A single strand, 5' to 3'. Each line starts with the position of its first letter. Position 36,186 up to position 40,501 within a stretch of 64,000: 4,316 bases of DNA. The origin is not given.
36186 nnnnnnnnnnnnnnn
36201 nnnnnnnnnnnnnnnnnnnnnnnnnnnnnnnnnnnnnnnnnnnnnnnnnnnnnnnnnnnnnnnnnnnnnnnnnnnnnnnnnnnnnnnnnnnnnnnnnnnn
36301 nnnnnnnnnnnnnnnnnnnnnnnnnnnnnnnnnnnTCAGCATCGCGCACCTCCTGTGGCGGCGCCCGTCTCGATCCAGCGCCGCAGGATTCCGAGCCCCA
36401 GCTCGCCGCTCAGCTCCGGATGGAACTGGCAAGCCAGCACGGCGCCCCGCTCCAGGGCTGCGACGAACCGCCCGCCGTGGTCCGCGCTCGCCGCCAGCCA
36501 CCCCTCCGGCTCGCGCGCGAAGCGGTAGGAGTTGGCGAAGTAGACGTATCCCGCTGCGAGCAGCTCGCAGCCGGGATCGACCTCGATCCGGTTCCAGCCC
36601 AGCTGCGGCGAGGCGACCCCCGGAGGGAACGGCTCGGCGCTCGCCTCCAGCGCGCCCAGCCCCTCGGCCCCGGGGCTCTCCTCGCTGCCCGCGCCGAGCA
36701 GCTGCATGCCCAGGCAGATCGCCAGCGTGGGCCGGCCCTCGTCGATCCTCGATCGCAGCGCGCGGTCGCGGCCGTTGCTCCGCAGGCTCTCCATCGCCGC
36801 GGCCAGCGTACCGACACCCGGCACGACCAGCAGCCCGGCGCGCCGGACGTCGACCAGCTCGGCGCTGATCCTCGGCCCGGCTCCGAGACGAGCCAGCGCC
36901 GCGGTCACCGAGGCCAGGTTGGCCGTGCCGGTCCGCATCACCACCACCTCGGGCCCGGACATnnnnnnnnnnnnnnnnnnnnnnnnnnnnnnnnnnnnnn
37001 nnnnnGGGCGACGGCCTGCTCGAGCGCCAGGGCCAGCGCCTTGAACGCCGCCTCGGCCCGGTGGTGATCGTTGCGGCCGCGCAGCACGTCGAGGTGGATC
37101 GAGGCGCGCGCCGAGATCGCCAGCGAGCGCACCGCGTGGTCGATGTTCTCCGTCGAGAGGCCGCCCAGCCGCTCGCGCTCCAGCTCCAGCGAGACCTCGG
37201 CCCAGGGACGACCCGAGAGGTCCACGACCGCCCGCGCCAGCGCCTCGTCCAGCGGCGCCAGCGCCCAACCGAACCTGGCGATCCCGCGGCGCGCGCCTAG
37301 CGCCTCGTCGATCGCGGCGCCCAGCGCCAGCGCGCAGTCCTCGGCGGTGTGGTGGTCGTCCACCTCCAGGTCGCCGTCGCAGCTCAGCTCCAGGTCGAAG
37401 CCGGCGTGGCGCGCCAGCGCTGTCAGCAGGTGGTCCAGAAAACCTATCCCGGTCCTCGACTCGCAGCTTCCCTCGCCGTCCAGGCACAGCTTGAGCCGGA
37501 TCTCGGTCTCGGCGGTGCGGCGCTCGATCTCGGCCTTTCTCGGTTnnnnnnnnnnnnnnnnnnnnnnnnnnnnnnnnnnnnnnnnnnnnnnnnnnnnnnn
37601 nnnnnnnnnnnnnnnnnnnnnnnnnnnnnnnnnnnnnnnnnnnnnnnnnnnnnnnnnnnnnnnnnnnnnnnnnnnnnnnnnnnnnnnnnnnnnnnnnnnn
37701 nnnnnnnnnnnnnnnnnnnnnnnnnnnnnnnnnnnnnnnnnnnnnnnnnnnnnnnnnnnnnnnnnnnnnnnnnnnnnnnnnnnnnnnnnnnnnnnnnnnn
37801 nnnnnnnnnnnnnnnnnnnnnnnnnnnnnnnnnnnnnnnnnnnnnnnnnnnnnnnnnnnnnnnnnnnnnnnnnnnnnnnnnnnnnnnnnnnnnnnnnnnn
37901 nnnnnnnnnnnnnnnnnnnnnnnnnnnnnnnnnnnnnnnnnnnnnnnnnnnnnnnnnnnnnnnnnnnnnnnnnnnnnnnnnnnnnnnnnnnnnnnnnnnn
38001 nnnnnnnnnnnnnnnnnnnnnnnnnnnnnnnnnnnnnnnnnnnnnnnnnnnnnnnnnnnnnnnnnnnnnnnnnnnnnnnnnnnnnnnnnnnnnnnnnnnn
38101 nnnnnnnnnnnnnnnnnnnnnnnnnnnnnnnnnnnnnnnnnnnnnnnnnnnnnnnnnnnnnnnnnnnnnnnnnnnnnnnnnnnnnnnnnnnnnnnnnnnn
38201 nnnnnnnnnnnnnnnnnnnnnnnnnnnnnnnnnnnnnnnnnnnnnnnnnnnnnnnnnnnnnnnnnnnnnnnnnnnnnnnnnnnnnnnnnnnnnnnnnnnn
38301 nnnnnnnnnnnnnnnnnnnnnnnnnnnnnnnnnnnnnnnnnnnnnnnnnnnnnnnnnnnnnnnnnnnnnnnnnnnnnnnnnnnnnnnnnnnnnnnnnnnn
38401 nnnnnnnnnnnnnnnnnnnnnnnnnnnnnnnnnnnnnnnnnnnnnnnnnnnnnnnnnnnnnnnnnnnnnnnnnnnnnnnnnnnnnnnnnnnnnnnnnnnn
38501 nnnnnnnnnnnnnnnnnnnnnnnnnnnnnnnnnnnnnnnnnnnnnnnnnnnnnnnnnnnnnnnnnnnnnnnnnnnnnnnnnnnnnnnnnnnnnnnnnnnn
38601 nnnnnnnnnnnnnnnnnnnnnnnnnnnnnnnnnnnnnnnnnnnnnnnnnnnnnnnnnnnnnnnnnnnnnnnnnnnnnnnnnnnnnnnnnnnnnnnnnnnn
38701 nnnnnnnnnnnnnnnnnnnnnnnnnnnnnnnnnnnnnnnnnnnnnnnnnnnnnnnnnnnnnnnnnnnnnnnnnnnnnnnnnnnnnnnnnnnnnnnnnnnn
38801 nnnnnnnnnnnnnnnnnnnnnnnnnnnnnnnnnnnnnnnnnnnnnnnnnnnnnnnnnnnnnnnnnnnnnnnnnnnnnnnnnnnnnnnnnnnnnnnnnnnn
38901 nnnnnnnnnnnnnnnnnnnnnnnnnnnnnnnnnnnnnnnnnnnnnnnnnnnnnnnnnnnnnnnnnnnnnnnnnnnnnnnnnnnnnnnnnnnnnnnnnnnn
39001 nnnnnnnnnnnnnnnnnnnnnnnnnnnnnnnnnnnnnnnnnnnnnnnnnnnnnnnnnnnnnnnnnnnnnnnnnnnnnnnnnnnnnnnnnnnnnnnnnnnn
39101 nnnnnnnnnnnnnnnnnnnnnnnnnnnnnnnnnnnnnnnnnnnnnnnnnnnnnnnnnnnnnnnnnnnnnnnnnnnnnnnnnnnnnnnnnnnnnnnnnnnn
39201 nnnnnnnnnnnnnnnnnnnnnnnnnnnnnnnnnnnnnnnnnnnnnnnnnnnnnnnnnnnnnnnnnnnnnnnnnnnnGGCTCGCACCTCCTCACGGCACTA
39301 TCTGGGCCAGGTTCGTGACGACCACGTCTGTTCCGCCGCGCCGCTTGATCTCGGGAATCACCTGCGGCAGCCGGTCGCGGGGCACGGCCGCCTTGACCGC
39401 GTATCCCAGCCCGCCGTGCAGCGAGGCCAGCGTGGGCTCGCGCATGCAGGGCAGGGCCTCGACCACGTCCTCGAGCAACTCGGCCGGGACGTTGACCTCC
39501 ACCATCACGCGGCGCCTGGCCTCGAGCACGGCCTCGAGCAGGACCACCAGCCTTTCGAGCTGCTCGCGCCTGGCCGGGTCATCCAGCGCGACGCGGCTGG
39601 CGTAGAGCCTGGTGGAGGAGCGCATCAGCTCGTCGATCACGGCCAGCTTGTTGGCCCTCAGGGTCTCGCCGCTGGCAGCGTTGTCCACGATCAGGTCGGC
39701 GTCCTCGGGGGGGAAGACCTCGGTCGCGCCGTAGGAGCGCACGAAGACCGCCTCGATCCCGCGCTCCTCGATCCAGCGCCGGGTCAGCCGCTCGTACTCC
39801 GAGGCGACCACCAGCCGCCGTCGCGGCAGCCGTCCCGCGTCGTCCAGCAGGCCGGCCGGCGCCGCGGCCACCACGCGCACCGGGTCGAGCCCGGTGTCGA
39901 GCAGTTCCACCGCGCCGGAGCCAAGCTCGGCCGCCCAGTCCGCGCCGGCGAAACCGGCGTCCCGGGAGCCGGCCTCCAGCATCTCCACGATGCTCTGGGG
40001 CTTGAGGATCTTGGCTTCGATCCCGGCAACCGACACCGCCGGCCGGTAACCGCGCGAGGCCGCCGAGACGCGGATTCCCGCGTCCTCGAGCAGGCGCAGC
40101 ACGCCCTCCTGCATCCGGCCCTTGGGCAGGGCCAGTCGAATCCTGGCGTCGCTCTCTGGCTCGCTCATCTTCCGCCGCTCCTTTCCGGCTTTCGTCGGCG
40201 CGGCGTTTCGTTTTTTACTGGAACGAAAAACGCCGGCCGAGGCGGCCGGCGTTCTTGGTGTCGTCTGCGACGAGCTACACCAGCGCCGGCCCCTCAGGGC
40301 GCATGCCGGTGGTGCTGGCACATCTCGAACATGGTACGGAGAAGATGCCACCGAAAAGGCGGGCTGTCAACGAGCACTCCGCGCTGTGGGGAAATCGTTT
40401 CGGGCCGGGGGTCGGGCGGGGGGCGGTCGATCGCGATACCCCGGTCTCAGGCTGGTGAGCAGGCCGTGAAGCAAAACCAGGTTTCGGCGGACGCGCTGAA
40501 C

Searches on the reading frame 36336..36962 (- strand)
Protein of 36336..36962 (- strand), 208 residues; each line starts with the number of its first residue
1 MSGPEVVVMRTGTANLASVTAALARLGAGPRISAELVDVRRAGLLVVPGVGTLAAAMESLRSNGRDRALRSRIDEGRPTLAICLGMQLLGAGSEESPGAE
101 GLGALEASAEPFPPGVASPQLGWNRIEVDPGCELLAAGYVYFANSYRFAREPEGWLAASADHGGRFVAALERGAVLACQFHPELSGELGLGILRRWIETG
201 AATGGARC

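Call 61: search_protein_families(library=pfam, proteins=[window:36336-36962:-], max_evalue=0.00001)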
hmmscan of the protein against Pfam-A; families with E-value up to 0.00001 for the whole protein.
window:36336-36962:- (208 aa): 2 families
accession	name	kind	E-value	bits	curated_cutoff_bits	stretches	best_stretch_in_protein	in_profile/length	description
PF00117.34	GATase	-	7.5e-11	42.5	22.8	1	41-186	43-175/190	Glutamine amidotransferase class-I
PF07685.20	GATase_3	-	3.6e-08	33.7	27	1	39-107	37-113/196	CobB/CobQ-like glutamine amidotransferase domain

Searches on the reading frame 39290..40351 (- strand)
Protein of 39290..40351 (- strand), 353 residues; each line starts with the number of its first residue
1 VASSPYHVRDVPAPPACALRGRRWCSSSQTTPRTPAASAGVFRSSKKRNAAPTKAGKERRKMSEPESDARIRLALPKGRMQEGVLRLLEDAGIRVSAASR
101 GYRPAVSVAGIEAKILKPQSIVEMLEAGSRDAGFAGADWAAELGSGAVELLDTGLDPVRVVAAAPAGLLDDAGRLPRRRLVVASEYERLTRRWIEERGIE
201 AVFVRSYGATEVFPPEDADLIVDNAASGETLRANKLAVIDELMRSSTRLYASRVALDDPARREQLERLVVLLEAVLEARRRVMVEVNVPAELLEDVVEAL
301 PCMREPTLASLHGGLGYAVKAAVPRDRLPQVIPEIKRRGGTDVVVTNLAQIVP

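Call 62: search_protein_families(library=pfam, proteins=[window:39290-40351:-], max_evalue=0.00001)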
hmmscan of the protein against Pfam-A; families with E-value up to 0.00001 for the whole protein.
window:39290-40351:- (353 aa): 2 families
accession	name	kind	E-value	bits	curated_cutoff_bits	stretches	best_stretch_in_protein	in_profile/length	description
PF01634.23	HisG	-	6.5e-31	107.9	25.5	1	117-272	1-156/158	ATP phosphoribosyltransferase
PF08029.16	HisG_C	-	4.6e-17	62.3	23.5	1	278-349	1-72/73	HisG, C-terminal domain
